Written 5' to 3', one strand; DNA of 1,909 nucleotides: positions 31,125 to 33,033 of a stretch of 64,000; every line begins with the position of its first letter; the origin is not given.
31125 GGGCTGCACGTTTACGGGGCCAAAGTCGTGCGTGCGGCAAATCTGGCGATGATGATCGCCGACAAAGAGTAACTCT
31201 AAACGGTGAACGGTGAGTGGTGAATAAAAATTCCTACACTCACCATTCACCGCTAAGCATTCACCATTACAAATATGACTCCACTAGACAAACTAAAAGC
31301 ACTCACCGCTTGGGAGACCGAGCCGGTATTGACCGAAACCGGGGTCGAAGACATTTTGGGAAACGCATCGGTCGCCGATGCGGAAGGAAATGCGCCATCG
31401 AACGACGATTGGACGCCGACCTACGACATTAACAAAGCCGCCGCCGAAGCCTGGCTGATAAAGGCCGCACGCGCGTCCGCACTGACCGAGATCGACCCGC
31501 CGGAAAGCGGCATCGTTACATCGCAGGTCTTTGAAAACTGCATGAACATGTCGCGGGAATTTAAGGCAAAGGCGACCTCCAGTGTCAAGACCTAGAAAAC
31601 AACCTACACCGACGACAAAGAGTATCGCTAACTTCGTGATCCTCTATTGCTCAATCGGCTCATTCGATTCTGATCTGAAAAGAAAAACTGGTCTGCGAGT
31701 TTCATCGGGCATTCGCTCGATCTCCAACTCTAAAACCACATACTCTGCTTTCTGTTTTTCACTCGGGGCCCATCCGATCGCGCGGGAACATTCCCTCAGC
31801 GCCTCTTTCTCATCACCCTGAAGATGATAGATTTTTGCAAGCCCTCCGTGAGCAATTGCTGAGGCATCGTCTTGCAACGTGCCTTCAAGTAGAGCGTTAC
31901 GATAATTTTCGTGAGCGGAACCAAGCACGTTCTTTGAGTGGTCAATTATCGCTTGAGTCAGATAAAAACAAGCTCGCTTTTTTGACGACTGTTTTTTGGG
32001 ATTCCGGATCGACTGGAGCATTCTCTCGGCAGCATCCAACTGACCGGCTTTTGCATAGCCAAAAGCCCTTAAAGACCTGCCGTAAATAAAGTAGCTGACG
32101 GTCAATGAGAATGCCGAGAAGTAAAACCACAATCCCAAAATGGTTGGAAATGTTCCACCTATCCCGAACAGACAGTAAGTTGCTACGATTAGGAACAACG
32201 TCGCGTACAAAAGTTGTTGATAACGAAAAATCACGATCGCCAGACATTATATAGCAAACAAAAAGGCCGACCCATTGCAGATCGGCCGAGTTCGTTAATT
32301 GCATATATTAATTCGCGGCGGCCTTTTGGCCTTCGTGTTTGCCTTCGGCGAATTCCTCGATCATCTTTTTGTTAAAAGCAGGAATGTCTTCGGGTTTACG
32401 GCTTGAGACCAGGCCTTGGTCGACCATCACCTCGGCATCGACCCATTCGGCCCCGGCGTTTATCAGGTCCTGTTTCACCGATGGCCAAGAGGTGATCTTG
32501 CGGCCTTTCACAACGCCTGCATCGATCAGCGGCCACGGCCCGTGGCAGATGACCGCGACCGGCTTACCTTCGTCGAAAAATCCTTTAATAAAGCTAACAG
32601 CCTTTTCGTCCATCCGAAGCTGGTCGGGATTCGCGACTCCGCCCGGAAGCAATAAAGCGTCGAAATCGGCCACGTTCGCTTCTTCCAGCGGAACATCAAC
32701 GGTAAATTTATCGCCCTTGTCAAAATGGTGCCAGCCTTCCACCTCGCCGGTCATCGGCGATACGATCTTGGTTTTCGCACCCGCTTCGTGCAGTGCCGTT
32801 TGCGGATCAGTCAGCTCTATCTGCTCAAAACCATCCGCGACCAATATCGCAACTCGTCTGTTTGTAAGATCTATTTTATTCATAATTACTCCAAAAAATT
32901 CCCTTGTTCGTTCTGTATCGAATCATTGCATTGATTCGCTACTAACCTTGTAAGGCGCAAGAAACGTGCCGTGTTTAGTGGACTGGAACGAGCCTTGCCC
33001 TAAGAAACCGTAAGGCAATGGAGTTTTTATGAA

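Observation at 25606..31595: Compact divergent phage-derived capsid plus lysis module lacking terminase, tail, integrase and replication genes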

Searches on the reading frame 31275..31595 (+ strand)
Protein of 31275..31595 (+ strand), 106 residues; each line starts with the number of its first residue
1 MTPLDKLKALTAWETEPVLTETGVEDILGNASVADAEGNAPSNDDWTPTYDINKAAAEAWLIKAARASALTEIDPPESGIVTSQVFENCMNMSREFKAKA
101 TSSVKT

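Call 3: search_protein_families(library=pfam, proteins=[window:31275-31595:+], max_evalue=0.1)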
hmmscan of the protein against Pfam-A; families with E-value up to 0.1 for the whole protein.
window:31275-31595:+ (106 aa): 0 families

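Call 4: search_protein_families(library=phrogs, proteins=[window:31275-31595:+], max_evalue=0.1)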
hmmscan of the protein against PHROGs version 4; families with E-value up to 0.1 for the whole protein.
window:31275-31595:+ (106 aa): 0 families

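Call 33: search_protein_families(library=pfam, proteins=[window:31275-31595:+], max_evalue=0.05)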
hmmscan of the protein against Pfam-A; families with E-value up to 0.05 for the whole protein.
window:31275-31595:+ (106 aa): 0 families

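Call 34: find_homologous_proteins(query=window:31275-31595:+, max_evalue=0.001)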
Query window:31275-31595:+ (106 aa): 82 proteins with E <= 0.001 among 89 candidates.
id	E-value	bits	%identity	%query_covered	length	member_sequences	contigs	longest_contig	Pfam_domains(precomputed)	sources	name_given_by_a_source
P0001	5.7e-62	224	100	100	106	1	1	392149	-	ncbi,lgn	-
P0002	3.5e-56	205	92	98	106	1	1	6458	-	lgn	-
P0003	1.7e-55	203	90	99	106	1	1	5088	-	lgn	-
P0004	5.5e-54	198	88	98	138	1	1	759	-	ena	-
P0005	2.4e-53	196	88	98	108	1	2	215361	-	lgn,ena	-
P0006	5.4e-53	195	88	98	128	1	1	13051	-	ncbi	-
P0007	5.1e-52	192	88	99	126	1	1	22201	-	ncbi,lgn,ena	-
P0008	1.6e-44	168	76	98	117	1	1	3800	-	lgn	-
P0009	1.5e-43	165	74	97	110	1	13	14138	-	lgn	-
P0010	3.0e-43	164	71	98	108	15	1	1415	-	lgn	-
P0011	9.7e-43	162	73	97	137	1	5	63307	-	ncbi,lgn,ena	-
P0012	1.2e-42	162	73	97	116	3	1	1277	-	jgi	jgi:hypothetical protein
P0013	1.8e-40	155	71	96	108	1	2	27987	-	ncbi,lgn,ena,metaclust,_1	metaclust:\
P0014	2.0e-40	155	69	98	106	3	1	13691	-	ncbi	-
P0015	2.1e-40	155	71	96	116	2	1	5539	-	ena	-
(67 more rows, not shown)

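Call 44: predict_structure(alignment_id=A2)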
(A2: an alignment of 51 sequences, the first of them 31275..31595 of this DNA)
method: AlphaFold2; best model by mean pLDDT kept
length: 106 residues; sequences in the alignment: 51
mean_pLDDT: 84.5   pTM: 0.76
mean pLDDT of the five models: 84.5, 83.7, 83.2, 82.2, 81.2
residues with pLDDT >= 90: 72; 70-90: 15; 50-70: 8; < 50: 11
segments of 3 or more residues with pLDDT < 50: 72-76, 103-106
pLDDT, mean of each block of 10 residues (from residue 1): 93 92 96 92 93 96 86 50 81 90 46
secondary structure, 60 per line:
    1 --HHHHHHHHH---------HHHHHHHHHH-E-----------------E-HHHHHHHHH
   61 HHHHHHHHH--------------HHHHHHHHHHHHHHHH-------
elements in order: H3-11 H21-30 H52-69 H84-99

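Call 47: fold_search(model_id=the predicted structure, library=pdb)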
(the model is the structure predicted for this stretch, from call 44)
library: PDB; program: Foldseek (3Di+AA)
matches with E <= 10: 58; with E <= 0.001: 0
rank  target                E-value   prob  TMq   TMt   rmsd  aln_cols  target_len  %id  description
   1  3oab_B                1.3e+00  0.51  0.34  0.16   5.4        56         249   16  Mint deletion mutant of heterotetrameric geranyl pyrophosphate synthase in complex with ligands (released 2010-11-03)
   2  7sp4_c                1.8e+00  0.11  0.29  0.23  12.1       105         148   11  In situ cryo-EM structure of bacteriophage Sf6 gp3:gp7:gp5 complex in conformation 2 at 3.71A resolution (released 2022-11-09)
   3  3oab_C                2.3e+00  0.16  0.39  0.19  10.0       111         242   14  Mint deletion mutant of heterotetrameric geranyl pyrophosphate synthase in complex with ligands (released 2010-11-03)
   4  8d74_D                2.4e+00  0.09  0.34  0.23   9.2       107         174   17  Cryo-EM structure of human CNTF signaling complex: model containing the interaction core region (released 2023-03-29)
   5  6sga_F3               2.7e+00  0.08  0.30  0.06   8.8       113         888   13  Body domain of the mt-SSU assemblosome from Trypanosoma brucei (released 2019-09-18)
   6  7sp4_h                3.6e+00  0.08  0.30  0.22  11.8       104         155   12  In situ cryo-EM structure of bacteriophage Sf6 gp3:gp7:gp5 complex in conformation 2 at 3.71A resolution (released 2022-11-09)
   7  6xcq                  3.6e+00  0.06  0.28  0.12   7.7       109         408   12  Erythromycin esterase EreC, mutant H289N in its closed conformation (released 2021-02-17)
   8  9ivf_C                3.6e+00  0.06  0.29  0.09   9.1       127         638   11  Structure of Full-Length AsfvPrimPol with polyT DNA (released 2025-12-24)
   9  5e8k_B                4.3e+00  0.09  0.39  0.18  12.4       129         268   11  Crystal structure of polyprenyl pyrophosphate synthase 2 from Arabidopsis thaliana (released 2015-11-11)
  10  4dyu_B                4.6e+00  0.10  0.41  0.30  13.6       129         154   14  The crystal structure of DNA starvation/stationary phase protection protein Dps from Yersinia pestis KIM 10 (released 2012-03-14)
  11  1dps_D                4.6e+00  0.05  0.31  0.24  14.0       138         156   12  THE CRYSTAL STRUCTURE OF DPS, A FERRITIN HOMOLOG THAT BINDS AND PROTECTS DNA (released 1998-09-16)
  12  9sh0                  5.2e+00  0.03  0.25  0.04   9.7       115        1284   10  Mouse otoferlin (216-1931) in the lipid-free, Ca2+-free state ("loose" conformation) (released 2025-11-05)
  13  6o3c_A                5.2e+00  0.02  0.21  0.06  13.2       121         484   13  Crystal structure of active Smoothened bound to SAG21k, cholesterol, and NbSmo8 (released 2019-07-03)
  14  4dyu_H                5.9e+00  0.12  0.39  0.27  11.7        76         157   17  The crystal structure of DNA starvation/stationary phase protection protein Dps from Yersinia pestis KIM 10 (released 2012-03-14)
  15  9bax_D                5.9e+00  0.06  0.32  0.09  10.9        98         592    7  PI4KA complex bound to C-terminus of EFR3A (released 2024-11-27)
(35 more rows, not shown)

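Call 49: fold_search(model_id=the predicted structure, library=viral)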
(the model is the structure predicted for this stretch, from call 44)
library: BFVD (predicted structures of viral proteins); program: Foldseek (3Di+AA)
matches with E <= 10: 150; with E <= 0.001: 0
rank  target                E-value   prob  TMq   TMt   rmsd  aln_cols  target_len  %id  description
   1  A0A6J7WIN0            2.8e-03  1.00  0.65  0.45   5.8       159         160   12  Uncharacterized protein [uncultured Caudovirales phage]
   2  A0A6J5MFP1            1.2e-02  1.00  0.67  0.38   9.0       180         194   14  Uncharacterized protein [uncultured Caudovirales phage]
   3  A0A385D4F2            1.3e-02  1.00  0.50  0.40   8.9       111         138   24  Uncharacterized protein [Microbacterium phage Neferthena]
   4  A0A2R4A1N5            7.1e-02  1.00  0.59  0.57   3.4       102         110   17  (no name in the UniProt tables at hand)
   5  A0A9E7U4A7            1.4e-01  0.97  0.50  0.51   5.5       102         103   24  Uncharacterized protein [Gordonia phage Patos]
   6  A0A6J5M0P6            1.5e-01  0.98  0.61  0.42   6.4       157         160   13  Uncharacterized protein [uncultured Caudovirales phage]
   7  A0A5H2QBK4            2.3e-01  0.95  0.55  0.45   6.2       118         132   18  (no name in the UniProt tables at hand)
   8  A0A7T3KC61            2.6e-01  0.94  0.49  0.51   5.0       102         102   18  Uncharacterized protein [Arthrobacter phage Wollypog]
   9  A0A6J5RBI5            4.0e-01  0.96  0.58  0.39   4.9       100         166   10  Uncharacterized protein [uncultured Caudovirales phage]
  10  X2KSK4                4.0e-01  0.94  0.54  0.54   4.6        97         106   14  Uncharacterized protein [Mycobacterium phage Hawkeye]
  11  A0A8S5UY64            4.0e-01  0.93  0.55  0.49   4.3       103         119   16  Uncharacterized protein [Siphoviridae sp. ctjKY6]
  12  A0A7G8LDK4            5.3e-01  0.92  0.55  0.55   4.3        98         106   14  (no name in the UniProt tables at hand)
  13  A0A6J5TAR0            7.2e-01  0.93  0.59  0.42   4.2       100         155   12  Uncharacterized protein [uncultured Caudovirales phage]
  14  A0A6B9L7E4            8.1e-01  0.41  0.38  0.32  11.7        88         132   11  Uncharacterized protein [Mycobacterium phage Onyinye]
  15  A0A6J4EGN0            8.1e-01  0.21  0.30  0.19   7.9        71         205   14  (no name in the UniProt tables at hand)
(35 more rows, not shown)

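Call 56: search_protein_families(library=padloc, proteins=[window:31275-31595:+], max_evalue=0.01)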
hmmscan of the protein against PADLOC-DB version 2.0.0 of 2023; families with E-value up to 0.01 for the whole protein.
window:31275-31595:+ (106 aa): 0 families

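Call 64: find_encoding_contigs(protein=P0001, flank=10000, max_places=3)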
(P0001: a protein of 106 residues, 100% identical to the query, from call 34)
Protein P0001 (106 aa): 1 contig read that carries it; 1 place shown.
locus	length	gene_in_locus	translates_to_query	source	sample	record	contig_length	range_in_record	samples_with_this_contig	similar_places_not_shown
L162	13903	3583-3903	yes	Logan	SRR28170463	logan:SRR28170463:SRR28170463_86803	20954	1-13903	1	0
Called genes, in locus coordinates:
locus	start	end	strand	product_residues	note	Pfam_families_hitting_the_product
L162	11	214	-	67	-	-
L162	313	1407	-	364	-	PF01374:Glyco_hydro_46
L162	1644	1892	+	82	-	-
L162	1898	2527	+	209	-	-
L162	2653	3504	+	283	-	PF25209:Phage_capsid_4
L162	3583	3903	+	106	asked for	-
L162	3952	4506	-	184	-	PF07721:TPR_4 (faint)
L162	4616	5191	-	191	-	PF01965:DJ-1_PfpI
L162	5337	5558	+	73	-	-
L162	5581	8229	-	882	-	PF00989:PAS, PF08448:PAS_4, PF13426:PAS_9, PF13185:GAF_2, PF01590:GAF, PF13492:GAF_3, PF00989:PAS, PF08447:PAS_3, +4 more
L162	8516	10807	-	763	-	PF01674:Lipase_2 (weak), PF02089:Palm_thioest (weak), PF05057:DUF676 (weak), PF07819:PGAP1 (weak), PF24096:DUF7379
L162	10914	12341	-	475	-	-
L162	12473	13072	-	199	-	-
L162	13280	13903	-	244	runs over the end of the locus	PF13570:Beta-prop_ACSF4 (weak)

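Call 66: search_protein_families(library=ncbifam, proteins=[window:31275-31595:+], max_evalue=0.05)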
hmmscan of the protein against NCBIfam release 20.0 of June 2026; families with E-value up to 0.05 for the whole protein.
window:31275-31595:+ (106 aa): 0 families

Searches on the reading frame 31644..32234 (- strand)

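Call 7: search_protein_families(library=pfam, proteins=[window:31644-32234:-], max_evalue=0.01)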
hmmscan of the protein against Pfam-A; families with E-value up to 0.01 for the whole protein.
window:31644-32234:- (196 aa): 5 families
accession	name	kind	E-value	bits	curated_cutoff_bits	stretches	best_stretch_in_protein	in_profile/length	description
PF07721.20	TPR_4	-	1.3e-05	25.8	27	0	52-74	3-25/26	Tetratricopeptide repeat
PF14559.12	TPR_19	-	4.8e-05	24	25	0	115-158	13-57/68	Tetratricopeptide repeat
PF07719.23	TPR_2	-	0.0065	17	27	0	127-153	2-28/34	Tetratricopeptide repeat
PF13424.12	TPR_12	-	0.0087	16.7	30.1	0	123-147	42-66/77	Tetratricopeptide repeat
PF00515.34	TPR_1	-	0.0097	16.1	27.8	0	126-153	1-28/34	Tetratricopeptide repeat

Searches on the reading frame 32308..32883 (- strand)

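Call 7: search_protein_families(library=pfam, proteins=[window:32308-32883:-], max_evalue=0.01)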
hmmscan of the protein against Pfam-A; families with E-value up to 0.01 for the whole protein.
window:32308-32883:- (191 aa): 3 families
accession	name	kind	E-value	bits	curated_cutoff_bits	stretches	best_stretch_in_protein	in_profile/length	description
PF01965.30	DJ-1_PfpI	-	1.1e-55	188.4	26.6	1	9-177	1-165/165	DJ-1/PfpI family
PF18011.7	Catalase_C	-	0.0006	19.9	24.6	1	9-116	3-107/150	C-terminal domain found in long catalases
PF00117.34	GATase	-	0.0065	16.6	22.8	1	62-115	29-81/190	Glutamine amidotransferase class-I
